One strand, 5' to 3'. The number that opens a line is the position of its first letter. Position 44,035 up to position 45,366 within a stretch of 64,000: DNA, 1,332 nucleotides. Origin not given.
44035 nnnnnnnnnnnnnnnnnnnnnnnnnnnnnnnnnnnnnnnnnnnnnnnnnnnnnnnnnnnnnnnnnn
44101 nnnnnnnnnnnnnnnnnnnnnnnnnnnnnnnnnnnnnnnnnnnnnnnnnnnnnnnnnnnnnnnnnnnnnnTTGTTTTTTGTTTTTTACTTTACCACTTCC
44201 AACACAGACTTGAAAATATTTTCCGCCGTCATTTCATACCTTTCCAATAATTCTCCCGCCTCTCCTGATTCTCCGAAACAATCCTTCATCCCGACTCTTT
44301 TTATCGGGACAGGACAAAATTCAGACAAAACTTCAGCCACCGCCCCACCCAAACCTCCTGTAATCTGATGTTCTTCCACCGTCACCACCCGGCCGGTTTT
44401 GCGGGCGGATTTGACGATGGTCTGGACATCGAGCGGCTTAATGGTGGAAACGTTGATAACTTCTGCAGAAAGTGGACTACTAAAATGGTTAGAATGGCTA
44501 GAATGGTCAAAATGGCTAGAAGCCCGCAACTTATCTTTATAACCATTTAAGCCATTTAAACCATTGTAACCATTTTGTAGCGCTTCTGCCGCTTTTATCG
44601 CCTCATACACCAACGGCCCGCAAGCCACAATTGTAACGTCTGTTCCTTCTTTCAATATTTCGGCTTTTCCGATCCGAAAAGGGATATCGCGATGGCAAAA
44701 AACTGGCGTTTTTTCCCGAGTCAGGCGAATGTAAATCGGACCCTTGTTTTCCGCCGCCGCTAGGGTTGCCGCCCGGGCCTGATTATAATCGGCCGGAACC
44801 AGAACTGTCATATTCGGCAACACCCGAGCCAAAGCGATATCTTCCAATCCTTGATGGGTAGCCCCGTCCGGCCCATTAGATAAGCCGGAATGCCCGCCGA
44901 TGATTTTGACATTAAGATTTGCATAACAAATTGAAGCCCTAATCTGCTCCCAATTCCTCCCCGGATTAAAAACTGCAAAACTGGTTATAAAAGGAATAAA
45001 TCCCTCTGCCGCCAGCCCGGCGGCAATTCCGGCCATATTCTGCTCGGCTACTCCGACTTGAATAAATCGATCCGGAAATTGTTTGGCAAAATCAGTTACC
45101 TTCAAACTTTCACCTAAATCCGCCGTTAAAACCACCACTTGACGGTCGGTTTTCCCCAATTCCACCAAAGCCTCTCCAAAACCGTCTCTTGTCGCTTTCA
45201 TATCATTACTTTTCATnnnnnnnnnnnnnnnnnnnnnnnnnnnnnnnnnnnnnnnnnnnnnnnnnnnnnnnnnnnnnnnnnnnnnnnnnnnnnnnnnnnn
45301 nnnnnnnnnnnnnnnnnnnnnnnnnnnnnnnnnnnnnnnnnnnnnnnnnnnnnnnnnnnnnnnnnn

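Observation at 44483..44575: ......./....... repeat arrays inserted in both transketolase subunits and cobA, and flanking rpiB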

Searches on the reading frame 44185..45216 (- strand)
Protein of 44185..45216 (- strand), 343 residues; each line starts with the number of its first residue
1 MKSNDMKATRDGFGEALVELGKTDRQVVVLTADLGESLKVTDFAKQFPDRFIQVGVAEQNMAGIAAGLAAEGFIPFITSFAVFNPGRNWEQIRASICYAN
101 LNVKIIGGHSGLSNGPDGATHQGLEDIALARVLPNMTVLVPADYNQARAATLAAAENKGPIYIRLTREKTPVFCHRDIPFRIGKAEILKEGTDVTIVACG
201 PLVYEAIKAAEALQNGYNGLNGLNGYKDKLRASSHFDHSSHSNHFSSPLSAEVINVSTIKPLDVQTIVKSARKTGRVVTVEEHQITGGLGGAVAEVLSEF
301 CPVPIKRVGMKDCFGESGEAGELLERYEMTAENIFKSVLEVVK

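Call 11: find_encoding_contigs(protein=window:44185-45216:-, flank=3000, max_places=4)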
Protein window:44185-45216:- (343 aa): 8 contigs read that carry it; 3 places shown.
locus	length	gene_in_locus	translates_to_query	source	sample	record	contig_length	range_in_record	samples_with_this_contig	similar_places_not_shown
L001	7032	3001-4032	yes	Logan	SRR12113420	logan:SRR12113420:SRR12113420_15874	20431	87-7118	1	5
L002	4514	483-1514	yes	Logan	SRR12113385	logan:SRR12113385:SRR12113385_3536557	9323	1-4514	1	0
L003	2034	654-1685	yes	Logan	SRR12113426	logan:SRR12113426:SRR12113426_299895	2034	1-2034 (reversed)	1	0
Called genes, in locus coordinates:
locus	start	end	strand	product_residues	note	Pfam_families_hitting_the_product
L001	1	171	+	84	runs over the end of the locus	?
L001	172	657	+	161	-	PF02502:LacAB_rpiB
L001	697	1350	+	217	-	PF00834:Ribul_P_3_epim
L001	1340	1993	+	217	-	PF18306:LDcluster4, PF03641:Lysine_decarbox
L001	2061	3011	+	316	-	PF00456:Transketolase_N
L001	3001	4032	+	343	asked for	PF02779:Transket_pyr, PF02780:Transketolase_C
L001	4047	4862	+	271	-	PF01791:DeoC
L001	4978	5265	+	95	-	-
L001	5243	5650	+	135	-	PF01850:PIN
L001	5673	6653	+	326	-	PF00294:PfkB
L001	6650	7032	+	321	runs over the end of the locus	PF00389:2-Hacid_dh, PF02826:2-Hacid_dh_C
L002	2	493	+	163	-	?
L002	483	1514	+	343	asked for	PF02779:Transket_pyr, PF02780:Transketolase_C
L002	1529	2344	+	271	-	PF01791:DeoC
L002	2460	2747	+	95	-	-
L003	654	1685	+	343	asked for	PF02779:Transket_pyr, PF02780:Transketolase_C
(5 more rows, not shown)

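Call 12: find_homologous_proteins(query=window:44185-45216:-, max_evalue=1e-20)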
Query window:44185-45216:- (343 aa): 7998 proteins with E <= 1e-20 among 8000 candidates; the best 120 are listed.
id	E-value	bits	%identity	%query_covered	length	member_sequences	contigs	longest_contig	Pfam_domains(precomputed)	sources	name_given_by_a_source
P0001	8.9e-225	763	100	100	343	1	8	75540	PF02780.26,PF02779.30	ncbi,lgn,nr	ncbi:transketolase family protein [Candidatus Collierbacteria bacterium]|nr:transketolase family pro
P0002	1.7e-166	572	76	99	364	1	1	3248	PF02780.26,PF02779.30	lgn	-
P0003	3.3e-161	554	76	100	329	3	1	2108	PF02780.26,PF02779.30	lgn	-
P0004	9.9e-159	546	74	99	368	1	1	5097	PF02780.26,PF02779.30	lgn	-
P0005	4.7e-149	514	67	99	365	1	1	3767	PF02780.26,PF02779.30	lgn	-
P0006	1.2e-137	477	64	99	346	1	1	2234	PF02780.26,PF02779.30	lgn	-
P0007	4.6e-136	472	64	100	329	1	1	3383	PF02780.26,PF02779.30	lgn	-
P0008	1.1e-134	467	65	99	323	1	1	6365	PF02780.26,PF02779.30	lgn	-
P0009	1.6e-130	453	64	97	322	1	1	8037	PF02780.26,PF02779.30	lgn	-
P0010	4.6e-128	445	61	99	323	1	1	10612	PF02780.26,PF02779.30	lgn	-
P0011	9.3e-126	438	58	99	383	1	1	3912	PF02780.26,PF02779.30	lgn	-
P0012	1.1e-124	434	58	98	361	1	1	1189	PF02780.26,PF02779.30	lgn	-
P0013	1.6e-122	427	59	96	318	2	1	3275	PF02780.26,PF02779.30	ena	-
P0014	3.2e-122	426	59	99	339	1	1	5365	PF02780.26,PF02779.30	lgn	-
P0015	9.4e-122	425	60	98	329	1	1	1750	PF02780.26,PF02779.30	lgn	-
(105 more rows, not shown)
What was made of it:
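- Checked: The identical tktC protein is on 8 contigs from several sequencing runs and in an NCBI MAG (calls 11, 12).
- The identical 343-aa tktC, insert included, is on 8 contigs from independent runs and in an NCBI MAG (calls 11, 12).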

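Call 22: find_encoding_contigs(protein=P0003, flank=3000, max_places=2)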
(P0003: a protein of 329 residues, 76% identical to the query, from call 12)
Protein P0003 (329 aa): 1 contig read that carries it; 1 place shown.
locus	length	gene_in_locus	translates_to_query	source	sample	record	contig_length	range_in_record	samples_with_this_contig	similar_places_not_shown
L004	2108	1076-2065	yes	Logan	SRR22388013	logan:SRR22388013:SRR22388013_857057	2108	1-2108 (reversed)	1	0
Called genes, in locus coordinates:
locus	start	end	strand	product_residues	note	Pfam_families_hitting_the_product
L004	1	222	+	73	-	?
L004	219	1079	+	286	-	PF00456:Transketolase_N, PF13292:DXP_synthase_N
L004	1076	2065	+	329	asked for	PF02779:Transket_pyr, PF02780:Transketolase_C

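Call 23: find_encoding_contigs(protein=P0004, flank=3000, max_places=2)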
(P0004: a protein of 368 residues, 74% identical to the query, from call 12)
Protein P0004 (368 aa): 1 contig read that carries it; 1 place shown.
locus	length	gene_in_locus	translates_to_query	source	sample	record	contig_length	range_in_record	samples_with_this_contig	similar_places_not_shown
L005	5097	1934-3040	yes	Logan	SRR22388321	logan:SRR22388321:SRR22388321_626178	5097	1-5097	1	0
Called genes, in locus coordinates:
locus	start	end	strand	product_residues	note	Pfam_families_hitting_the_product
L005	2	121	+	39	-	?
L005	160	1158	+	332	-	PF00456:Transketolase_N, PF13292:DXP_synthase_N (faint), PF00456:Transketolase_N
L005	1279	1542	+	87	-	-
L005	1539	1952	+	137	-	PF01850:PIN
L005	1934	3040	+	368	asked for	PF02779:Transket_pyr, PF02780:Transketolase_C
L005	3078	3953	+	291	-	PF01116:F_bP_aldolase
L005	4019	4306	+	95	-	-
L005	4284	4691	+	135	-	PF01850:PIN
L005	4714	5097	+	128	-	?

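Call 24: find_encoding_contigs(protein=P0002, flank=3000, max_places=2)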
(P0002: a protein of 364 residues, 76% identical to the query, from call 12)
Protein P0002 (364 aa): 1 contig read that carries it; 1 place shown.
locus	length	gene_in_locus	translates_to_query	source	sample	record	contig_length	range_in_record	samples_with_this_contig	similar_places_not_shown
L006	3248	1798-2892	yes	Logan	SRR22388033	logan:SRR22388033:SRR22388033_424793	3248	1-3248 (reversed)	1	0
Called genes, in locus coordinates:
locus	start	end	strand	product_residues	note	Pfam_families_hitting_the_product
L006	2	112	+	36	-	?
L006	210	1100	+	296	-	PF00456:Transketolase_N, PF13292:DXP_synthase_N (weak)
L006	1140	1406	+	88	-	-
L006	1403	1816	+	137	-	PF01850:PIN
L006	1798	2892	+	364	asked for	PF02779:Transket_pyr, PF02780:Transketolase_C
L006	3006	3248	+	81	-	?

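Call 35: search_solved_structures(query=window:44185-45216:-, show_alignments=1, max_evalue=1e-20)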
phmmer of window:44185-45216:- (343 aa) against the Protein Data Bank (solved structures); distinct sequences matched with E-value up to 1e-20: 17.
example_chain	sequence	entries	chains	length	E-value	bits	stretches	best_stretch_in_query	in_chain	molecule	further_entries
6yaj_AAA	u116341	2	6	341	5.5e-93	315.1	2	8-214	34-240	C-terminal chain of split transketolase from Carboxydothermus hydrogenoformans | C-terminal component of the split chain transketolase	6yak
3ooy_A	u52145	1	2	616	4.1e-44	154.5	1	3-214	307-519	Transketolase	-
6ha3_A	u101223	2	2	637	4.1e-44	154.5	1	3-214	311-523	Transketolase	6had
4kxu_A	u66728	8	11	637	4.1e-44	154.5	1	3-214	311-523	Transketolase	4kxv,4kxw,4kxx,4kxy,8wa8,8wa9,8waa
3mos_A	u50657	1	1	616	5e-44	154.3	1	3-214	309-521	Transketolase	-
6rjb_A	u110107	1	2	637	5.3e-44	154.2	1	3-214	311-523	Transketolase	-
6xxg_AAA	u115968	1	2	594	4.6e-33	118.2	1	12-213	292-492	1-deoxy-D-xylulose-5-phosphate synthase,1-deoxy-D-xylulose-5-phosphate synthase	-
2o1x_A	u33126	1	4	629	5.6e-33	117.9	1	12-213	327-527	1-deoxy-D-xylulose-5-phosphate synthase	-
6ouv_A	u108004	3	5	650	6.2e-33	117.8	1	12-213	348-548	1-deoxy-D-xylulose-5-phosphate synthase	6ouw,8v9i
2o1s_A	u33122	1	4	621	6.2e-33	117.8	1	11-214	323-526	1-deoxy-D-xylulose-5-phosphate synthase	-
8a29_A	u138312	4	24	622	1.7e-31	113.1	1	12-213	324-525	1-deoxy-D-xylulose-5-phosphate synthase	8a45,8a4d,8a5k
8a8y_A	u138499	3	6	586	9.6e-31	110.6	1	11-213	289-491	1-deoxy-D-xylulose-5-phosphate synthase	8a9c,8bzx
7bzx_B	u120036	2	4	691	9.1e-25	90.9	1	8-215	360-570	1-deoxy-D-xylulose-5-phosphate synthase, chloroplastic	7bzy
8ogh_A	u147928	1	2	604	5.9e-22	81.7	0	13-215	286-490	1-deoxy-D-xylulose-5-phosphate synthase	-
9hn8_A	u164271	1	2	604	6.5e-22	81.6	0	13-215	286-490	1-deoxy-D-xylulose-5-phosphate synthase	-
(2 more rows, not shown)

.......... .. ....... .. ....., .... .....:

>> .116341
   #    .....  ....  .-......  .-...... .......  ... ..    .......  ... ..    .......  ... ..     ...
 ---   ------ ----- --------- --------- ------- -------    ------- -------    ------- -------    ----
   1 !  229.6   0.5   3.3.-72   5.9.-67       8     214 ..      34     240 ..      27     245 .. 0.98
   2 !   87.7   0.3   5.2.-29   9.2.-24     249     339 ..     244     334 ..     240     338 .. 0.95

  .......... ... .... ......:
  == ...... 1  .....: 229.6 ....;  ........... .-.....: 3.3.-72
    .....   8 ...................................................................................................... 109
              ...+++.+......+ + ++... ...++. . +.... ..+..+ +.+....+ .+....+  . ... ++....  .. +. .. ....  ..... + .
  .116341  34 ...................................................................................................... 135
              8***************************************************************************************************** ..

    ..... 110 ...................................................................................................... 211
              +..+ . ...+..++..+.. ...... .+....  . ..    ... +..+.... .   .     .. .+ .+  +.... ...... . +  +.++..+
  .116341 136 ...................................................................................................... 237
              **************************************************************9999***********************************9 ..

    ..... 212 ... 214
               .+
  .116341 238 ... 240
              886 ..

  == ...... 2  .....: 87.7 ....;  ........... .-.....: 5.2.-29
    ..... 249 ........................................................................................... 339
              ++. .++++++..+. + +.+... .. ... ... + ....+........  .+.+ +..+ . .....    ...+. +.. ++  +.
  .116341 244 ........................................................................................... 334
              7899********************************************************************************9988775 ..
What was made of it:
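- The tktC insert sits exactly at a domain boundary (call 35).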

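Call 43: predict_structure(alignment_id=A1)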
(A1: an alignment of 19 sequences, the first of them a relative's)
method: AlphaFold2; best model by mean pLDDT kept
length: 343 residues; sequences in the alignment: 19
mean_pLDDT: 78.5   pTM: 0.81
mean pLDDT of the five models: 78.5, 71.2, 70.7, 70.4, 67.9
residues with pLDDT >= 90: 146; 70-90: 94; 50-70: 65; < 50: 38
segments of 3 or more residues with pLDDT < 50: 1-9, 110-120, 226-242
pLDDT, mean of each block of 10 residues (from residue 1): 33 87 95 69 91 75 93 90 68 88 81 44 60 82 86 94 74 62 93 94 89 76 53 37 66 93 96 97 80 94 91 62 79 92 90
secondary structure, 60 per line:
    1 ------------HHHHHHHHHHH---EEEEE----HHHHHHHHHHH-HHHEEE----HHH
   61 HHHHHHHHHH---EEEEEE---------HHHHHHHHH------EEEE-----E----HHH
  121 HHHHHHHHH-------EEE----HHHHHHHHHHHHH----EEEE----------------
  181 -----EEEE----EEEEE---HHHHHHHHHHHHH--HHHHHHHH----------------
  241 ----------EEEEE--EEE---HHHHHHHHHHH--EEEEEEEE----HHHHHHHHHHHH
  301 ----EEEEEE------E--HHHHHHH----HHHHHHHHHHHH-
elements in order: H13-23 E27-31 H36-46 E51-53 H58-70 E74-79 H89-97 E104-107 H118-129 E137-139 H144-156 E161-164 E186-189 E194-198 H202-214 H217-224 E251-255 E258-260 H264-274 E277-284 H289-300 E305-310 H320-326 H331-342
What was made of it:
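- On RPE-like intragenic palindromic elements: For tktC the insert is in the inter-domain linker and has low pLDDT (calls 35, 43).
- The AF2 insert has pLDDT 37-66 between domains above 90 (call 43). The AF2 model gives the insert low confidence (call 43).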

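Call 51: find_encoding_contigs(protein=P0005, flank=3000, max_places=1)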
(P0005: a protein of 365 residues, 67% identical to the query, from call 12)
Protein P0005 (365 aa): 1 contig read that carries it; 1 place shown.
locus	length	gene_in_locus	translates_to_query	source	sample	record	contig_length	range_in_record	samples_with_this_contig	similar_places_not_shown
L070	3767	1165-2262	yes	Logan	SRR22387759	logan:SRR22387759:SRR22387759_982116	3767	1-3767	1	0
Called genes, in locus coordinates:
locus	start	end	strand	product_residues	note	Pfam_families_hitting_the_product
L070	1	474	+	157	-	?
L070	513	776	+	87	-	-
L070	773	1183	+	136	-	PF01850:PIN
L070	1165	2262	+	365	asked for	PF02779:Transket_pyr, PF02780:Transketolase_C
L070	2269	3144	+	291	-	PF01116:F_bP_aldolase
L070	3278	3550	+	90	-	-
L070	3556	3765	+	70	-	?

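Call 52: find_encoding_contigs(protein=P0006, flank=3000, max_places=1)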
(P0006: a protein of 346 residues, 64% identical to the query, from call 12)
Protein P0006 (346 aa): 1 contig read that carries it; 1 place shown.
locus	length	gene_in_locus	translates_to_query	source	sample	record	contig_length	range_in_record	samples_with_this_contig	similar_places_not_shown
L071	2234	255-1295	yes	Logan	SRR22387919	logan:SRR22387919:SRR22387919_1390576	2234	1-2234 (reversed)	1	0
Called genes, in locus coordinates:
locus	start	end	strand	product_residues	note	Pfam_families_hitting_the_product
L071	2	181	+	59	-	?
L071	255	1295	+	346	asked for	PF02779:Transket_pyr, PF02780:Transketolase_C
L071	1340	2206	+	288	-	PF01116:F_bP_aldolase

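Call 53: find_encoding_contigs(protein=P0011, flank=3000, max_places=1)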
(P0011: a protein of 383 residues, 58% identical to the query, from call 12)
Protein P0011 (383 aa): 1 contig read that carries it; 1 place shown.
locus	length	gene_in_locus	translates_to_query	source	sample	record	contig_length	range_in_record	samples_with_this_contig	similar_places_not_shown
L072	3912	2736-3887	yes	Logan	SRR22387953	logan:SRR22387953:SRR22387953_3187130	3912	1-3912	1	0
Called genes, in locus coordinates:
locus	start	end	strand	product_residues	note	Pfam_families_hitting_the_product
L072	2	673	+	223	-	?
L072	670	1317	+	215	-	PF18306:LDcluster4, PF03641:Lysine_decarbox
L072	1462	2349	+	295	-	PF00456:Transketolase_N, PF13292:DXP_synthase_N (weak)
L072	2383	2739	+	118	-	PF05635:23S_rRNA_IVP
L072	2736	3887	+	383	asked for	PF02779:Transket_pyr, PF02780:Transketolase_C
